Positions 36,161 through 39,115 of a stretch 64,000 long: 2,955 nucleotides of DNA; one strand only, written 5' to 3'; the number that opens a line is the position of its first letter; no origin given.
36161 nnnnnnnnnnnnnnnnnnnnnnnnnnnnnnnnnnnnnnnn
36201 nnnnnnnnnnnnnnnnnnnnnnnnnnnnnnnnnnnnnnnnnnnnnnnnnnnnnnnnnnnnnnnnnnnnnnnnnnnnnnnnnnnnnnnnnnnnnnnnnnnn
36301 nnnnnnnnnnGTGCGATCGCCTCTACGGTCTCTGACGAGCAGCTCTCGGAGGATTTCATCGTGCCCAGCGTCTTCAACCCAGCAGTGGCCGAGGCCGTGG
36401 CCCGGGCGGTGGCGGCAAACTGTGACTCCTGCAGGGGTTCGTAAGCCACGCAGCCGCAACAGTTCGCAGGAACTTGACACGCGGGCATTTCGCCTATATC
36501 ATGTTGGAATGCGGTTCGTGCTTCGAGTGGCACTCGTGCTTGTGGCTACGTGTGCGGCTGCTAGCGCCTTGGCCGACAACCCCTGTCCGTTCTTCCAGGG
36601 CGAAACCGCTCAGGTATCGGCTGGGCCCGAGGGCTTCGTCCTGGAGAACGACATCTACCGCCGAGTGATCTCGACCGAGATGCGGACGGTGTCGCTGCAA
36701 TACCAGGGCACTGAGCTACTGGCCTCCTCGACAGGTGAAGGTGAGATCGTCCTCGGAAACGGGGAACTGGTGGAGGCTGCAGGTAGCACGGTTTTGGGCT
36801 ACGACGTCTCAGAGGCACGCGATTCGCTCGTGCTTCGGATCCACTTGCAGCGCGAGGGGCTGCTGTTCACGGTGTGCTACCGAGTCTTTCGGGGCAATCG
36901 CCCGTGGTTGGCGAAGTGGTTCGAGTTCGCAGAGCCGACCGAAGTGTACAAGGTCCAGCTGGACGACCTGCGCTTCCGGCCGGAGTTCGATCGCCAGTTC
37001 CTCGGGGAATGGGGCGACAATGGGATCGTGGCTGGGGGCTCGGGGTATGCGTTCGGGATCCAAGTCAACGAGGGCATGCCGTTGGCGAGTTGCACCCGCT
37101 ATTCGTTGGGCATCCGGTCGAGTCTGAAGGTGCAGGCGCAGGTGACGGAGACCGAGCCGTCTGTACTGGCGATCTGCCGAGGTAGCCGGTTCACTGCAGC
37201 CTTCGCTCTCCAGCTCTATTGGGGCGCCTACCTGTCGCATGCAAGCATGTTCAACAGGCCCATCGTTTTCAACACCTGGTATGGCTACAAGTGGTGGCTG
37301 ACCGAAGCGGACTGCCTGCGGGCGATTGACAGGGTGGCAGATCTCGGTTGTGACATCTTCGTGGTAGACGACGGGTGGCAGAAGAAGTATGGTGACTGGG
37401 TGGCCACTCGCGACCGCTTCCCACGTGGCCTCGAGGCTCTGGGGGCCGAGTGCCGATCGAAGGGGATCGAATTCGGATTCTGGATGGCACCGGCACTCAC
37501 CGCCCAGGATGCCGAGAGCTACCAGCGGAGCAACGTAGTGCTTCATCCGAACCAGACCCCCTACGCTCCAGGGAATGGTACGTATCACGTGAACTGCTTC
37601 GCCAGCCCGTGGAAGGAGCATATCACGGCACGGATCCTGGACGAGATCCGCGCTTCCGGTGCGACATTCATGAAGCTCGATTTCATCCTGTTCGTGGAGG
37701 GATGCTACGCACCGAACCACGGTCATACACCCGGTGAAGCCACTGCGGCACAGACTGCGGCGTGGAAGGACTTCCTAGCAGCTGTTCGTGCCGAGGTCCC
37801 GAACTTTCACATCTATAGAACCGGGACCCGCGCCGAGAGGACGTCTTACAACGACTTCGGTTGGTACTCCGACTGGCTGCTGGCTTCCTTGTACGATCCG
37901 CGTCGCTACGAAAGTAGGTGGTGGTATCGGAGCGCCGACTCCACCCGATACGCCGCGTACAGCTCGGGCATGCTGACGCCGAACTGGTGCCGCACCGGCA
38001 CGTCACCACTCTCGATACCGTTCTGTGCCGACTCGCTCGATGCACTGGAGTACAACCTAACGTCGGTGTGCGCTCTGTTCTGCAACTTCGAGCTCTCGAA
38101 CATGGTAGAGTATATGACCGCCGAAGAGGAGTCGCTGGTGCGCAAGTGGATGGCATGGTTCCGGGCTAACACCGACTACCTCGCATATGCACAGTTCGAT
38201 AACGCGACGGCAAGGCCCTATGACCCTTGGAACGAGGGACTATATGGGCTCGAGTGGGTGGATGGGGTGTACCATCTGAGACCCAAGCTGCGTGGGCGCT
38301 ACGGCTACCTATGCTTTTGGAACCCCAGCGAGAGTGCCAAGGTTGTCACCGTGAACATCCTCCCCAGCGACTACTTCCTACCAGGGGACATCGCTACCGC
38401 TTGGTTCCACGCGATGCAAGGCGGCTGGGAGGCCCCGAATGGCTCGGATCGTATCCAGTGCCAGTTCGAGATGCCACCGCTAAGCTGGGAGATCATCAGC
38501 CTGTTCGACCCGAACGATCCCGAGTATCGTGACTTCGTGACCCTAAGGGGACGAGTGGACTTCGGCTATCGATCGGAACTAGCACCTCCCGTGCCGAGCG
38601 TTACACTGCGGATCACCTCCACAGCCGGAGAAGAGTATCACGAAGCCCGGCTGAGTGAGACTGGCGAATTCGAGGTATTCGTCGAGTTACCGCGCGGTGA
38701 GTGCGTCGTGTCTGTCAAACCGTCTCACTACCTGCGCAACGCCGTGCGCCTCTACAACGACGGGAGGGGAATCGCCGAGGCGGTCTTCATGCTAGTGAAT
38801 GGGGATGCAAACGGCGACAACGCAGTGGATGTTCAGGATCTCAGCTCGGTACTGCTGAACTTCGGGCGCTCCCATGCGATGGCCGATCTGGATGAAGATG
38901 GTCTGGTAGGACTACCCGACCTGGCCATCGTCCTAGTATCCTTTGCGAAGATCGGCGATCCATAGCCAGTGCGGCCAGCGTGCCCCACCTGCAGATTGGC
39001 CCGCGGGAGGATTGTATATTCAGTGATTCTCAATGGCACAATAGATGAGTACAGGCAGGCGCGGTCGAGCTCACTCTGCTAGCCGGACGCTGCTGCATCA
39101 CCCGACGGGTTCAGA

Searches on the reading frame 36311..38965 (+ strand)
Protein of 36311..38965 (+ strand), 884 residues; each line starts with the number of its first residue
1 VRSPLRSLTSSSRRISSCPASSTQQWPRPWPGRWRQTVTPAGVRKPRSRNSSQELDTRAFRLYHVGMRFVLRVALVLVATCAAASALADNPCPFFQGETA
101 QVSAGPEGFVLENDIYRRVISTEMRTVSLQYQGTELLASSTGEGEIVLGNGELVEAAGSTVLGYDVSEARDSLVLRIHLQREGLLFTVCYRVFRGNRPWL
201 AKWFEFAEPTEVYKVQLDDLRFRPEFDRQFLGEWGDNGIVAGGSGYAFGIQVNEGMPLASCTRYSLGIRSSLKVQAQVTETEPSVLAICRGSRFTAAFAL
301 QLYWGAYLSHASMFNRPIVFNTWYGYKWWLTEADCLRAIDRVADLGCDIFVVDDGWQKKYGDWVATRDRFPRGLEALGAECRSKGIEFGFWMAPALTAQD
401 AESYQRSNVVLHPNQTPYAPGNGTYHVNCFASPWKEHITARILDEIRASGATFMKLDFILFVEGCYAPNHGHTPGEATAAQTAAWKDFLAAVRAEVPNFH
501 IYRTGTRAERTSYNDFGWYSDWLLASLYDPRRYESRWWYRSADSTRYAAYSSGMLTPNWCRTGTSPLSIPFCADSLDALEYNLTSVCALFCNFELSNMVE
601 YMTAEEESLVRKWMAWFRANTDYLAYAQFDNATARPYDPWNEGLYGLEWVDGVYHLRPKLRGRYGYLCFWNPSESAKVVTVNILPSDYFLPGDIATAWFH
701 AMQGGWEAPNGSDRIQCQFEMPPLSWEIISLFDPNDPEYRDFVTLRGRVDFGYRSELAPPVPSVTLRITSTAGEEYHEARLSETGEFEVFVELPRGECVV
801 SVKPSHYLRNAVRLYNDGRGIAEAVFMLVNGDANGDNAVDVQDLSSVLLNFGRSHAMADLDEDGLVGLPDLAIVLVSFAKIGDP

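Call 27: search_protein_families(library=pfam, max_evalue=0.00001, proteins=[window:36311-38965:+])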
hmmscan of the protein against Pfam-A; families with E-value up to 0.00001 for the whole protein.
window:36311-38965:+ (884 aa): 1 family
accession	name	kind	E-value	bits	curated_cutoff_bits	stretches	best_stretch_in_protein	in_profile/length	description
PF02065.24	Melibiase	-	8e-17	61.7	27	1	315-482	40-216/347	Melibiase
